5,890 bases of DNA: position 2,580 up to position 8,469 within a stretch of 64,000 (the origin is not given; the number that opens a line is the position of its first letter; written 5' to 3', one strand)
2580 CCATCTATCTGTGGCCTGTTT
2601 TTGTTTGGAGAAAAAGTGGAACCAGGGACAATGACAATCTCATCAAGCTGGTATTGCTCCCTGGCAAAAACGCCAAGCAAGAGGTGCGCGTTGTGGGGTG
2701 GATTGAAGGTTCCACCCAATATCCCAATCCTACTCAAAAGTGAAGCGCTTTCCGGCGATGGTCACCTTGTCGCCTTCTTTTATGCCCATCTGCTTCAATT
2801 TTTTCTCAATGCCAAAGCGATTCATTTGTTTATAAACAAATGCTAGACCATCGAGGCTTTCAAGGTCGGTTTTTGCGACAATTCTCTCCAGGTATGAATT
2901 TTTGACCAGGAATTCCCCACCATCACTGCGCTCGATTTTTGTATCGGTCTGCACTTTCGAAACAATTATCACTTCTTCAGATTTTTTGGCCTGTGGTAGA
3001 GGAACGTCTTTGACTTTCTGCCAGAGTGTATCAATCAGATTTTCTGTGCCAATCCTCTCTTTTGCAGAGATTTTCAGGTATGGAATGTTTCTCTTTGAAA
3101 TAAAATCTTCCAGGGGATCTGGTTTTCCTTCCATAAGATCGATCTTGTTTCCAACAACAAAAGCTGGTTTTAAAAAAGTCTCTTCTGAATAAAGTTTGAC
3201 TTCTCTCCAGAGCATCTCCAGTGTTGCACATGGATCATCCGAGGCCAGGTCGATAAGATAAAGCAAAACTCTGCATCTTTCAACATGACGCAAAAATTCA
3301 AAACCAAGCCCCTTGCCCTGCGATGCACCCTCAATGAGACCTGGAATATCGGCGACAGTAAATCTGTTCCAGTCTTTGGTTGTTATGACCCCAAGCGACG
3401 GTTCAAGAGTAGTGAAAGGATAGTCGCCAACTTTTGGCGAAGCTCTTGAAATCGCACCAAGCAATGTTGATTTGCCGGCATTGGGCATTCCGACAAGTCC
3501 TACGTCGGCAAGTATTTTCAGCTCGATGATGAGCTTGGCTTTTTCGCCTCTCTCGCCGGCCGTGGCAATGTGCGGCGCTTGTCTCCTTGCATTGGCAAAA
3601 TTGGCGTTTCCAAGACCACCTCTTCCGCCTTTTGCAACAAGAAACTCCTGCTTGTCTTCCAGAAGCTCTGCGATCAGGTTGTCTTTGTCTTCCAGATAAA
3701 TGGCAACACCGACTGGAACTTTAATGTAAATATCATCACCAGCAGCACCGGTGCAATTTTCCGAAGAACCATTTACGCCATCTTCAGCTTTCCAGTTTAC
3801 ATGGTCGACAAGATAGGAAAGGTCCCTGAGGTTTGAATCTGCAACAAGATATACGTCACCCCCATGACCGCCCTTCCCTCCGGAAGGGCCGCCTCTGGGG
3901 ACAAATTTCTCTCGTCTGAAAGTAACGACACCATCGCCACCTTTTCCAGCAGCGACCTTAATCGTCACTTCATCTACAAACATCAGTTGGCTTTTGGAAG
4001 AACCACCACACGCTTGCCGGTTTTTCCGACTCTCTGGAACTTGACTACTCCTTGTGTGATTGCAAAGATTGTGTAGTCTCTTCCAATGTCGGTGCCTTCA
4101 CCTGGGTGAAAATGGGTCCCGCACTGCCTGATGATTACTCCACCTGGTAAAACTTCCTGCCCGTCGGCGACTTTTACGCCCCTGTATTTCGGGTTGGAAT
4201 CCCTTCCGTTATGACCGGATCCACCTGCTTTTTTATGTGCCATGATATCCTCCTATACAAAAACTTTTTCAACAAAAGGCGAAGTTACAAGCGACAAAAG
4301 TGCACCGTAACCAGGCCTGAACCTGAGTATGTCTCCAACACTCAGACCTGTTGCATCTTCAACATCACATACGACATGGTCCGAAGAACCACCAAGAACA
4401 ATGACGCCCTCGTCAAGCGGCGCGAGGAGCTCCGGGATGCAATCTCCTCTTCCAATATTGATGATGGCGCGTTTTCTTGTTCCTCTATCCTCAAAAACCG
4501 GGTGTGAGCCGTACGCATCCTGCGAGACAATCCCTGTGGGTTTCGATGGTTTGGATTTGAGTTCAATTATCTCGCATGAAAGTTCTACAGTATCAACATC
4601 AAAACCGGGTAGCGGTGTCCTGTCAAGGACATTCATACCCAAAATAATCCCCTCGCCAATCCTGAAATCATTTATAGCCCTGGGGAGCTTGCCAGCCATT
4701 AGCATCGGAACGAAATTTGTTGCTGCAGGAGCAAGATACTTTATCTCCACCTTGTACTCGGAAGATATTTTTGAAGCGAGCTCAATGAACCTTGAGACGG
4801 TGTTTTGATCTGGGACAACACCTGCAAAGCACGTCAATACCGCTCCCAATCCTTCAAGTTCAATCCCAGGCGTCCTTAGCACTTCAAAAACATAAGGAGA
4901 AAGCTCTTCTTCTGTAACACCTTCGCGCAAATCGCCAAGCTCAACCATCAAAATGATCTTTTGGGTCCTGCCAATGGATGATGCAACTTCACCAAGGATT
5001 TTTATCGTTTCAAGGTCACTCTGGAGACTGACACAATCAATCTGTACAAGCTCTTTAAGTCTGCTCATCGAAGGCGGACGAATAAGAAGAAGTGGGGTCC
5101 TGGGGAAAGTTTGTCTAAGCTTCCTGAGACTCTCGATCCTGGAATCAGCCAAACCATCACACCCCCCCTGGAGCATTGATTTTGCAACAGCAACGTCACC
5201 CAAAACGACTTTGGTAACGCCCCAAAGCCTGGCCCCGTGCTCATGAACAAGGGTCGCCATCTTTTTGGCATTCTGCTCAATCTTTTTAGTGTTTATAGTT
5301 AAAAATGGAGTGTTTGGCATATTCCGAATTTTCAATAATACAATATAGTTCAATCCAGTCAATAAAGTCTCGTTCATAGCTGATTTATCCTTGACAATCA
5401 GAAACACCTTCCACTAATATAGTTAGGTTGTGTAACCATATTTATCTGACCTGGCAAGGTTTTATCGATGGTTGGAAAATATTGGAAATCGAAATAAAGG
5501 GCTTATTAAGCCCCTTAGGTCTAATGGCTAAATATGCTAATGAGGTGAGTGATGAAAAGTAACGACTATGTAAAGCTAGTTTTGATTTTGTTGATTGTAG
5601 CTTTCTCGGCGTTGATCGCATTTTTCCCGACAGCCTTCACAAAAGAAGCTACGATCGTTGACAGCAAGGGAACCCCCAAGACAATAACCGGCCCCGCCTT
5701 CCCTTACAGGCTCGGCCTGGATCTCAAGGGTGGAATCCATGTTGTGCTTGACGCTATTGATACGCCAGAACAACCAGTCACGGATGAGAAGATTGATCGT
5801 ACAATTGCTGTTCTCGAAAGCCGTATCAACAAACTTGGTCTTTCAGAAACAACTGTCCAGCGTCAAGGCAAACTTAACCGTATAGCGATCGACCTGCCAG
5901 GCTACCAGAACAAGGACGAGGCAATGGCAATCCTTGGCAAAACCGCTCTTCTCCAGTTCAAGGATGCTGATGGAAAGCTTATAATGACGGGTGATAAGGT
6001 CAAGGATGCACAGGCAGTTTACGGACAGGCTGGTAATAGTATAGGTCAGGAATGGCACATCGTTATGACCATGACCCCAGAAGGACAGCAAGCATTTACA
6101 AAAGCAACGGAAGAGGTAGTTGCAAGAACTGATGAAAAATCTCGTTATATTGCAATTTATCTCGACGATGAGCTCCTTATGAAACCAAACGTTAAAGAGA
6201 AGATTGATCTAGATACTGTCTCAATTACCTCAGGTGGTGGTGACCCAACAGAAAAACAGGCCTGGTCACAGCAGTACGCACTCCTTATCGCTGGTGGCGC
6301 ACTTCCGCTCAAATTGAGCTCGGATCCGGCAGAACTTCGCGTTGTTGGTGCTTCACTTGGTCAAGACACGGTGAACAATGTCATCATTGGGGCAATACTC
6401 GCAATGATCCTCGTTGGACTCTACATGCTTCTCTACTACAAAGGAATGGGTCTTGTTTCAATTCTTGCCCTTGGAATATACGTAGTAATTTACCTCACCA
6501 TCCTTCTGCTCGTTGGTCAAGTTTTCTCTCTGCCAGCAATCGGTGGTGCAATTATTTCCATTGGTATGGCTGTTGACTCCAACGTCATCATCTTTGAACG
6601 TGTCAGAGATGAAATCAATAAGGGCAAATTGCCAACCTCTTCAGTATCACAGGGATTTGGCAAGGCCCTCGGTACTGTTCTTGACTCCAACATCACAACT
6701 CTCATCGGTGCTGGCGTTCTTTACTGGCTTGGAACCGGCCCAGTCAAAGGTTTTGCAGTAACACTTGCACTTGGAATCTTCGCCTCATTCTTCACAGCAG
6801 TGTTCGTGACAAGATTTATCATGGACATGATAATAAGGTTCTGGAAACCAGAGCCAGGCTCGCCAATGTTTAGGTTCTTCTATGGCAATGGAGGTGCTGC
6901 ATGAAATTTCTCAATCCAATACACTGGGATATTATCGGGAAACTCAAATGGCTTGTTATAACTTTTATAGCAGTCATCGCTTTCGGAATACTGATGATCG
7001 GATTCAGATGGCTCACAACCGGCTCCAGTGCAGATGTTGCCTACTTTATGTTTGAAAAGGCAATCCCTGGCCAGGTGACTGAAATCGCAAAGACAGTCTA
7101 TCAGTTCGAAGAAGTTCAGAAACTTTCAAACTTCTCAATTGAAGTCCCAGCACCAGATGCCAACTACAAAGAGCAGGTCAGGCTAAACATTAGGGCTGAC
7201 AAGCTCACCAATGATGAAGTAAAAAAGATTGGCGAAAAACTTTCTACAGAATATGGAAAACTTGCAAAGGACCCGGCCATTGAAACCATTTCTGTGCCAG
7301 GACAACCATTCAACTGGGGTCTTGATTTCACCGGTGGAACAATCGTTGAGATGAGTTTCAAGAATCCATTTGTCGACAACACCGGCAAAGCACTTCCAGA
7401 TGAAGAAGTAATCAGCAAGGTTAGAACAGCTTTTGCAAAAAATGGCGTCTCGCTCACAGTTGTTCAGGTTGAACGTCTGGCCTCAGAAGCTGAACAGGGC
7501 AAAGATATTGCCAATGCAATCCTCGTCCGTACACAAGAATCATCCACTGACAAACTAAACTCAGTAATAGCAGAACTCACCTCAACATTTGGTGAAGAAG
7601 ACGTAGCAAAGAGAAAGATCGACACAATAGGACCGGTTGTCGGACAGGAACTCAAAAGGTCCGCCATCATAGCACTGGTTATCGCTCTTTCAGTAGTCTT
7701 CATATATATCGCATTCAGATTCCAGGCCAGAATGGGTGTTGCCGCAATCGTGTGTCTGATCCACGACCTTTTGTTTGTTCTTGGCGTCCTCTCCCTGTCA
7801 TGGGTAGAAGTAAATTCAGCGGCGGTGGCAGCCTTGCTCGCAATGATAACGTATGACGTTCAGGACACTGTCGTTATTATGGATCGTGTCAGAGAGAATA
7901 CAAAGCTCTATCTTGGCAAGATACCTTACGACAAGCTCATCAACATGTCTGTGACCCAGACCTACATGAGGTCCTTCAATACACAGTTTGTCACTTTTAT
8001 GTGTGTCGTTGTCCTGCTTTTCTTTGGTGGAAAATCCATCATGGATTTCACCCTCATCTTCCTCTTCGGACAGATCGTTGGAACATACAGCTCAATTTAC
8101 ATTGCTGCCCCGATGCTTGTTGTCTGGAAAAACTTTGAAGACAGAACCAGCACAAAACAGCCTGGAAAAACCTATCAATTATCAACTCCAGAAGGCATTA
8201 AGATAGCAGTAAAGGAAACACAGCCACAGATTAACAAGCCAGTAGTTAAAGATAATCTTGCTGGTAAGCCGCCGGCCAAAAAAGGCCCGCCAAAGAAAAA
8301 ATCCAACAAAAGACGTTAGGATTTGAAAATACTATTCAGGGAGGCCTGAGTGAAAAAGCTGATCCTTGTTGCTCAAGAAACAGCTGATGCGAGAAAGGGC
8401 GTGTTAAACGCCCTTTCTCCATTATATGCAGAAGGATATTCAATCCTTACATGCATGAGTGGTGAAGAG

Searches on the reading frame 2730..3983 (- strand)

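Call 52: search_protein_families(library=pfam, proteins=[window:2730-3983:-], max_evalue=0.00001)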
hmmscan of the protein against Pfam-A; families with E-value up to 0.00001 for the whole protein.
window:2730-3983:- (417 aa): 4 families
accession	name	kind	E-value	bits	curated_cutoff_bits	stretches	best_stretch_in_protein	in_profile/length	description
PF01018.28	GTP1_OBG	-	2.4e-55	186.8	27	1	3-157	1-155/155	GTP1/OBG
PF01926.29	MMR_HSR1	-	1e-23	84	21.9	1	160-280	1-113/113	50S ribosome-binding GTPase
PF09269.16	DUF1967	-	2.1e-16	60.1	27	1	349-416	2-70/70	Domain of unknown function (DUF1967)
PF02421.24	FeoB_N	-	1.9e-10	40.9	27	1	161-245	3-87/156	Ferrous iron transport protein B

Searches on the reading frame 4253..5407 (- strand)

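Call 52: search_protein_families(library=pfam, proteins=[window:4253-5407:-], max_evalue=0.00001)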
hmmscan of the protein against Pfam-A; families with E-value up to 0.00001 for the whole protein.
window:4253-5407:- (384 aa): 1 family
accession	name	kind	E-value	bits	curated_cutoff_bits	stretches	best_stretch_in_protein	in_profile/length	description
PF01168.26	Ala_racemase_N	-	1.5e-21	77.6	24.1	1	38-231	1-197/220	Alanine racemase, N-terminal domain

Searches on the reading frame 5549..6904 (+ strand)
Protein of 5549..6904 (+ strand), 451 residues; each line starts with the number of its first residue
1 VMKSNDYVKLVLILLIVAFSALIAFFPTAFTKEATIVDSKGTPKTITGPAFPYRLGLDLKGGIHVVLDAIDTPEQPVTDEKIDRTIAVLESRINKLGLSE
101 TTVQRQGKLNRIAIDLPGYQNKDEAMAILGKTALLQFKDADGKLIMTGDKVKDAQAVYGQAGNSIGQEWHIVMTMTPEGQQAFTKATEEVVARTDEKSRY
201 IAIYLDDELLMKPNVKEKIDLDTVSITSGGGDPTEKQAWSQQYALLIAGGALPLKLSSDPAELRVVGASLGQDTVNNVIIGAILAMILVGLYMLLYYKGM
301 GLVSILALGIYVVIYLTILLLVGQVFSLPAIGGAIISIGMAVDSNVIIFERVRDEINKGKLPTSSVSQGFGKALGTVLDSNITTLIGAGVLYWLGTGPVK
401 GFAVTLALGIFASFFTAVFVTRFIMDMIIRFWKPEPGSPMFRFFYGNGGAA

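Call 52: search_protein_families(library=pfam, proteins=[window:5549-6904:+], max_evalue=0.00001)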
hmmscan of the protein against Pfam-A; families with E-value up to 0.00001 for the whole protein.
window:5549-6904:+ (451 aa): 4 families
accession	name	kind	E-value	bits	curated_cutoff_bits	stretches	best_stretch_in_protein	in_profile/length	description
PF21760.3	SecD_1st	-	1.5e-19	69.6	27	1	82-141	1-59/60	Protein translocase subunit SecDF, P1 domain, N-terminal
PF02355.23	SecD_SecF_C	-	2e-15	57.1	20.5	1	263-427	18-185/189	Protein export membrane protein SecD/SecF, C-terminal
PF22599.2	SecDF_P1_head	-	9.9e-12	45.2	27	1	143-253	18-113/114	SecDF, P1 head subdomain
PF00873.25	ACR_tran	-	5e-06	25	28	1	272-430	327-491/1021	AcrB/AcrD/AcrF family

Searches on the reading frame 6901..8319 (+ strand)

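Call 52: search_protein_families(library=pfam, proteins=[window:6901-8319:+], max_evalue=0.00001)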
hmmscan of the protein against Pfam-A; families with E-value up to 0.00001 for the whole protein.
window:6901-8319:+ (472 aa): 2 families
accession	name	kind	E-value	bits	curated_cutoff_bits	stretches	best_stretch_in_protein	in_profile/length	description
PF02355.23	SecD_SecF_C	-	4.6e-54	183.1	20.5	1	228-410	7-187/189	Protein export membrane protein SecD/SecF, C-terminal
PF07549.19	Sec_GG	-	1e-09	38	20.3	1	130-156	1-27/28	SecD/SecF GG Motif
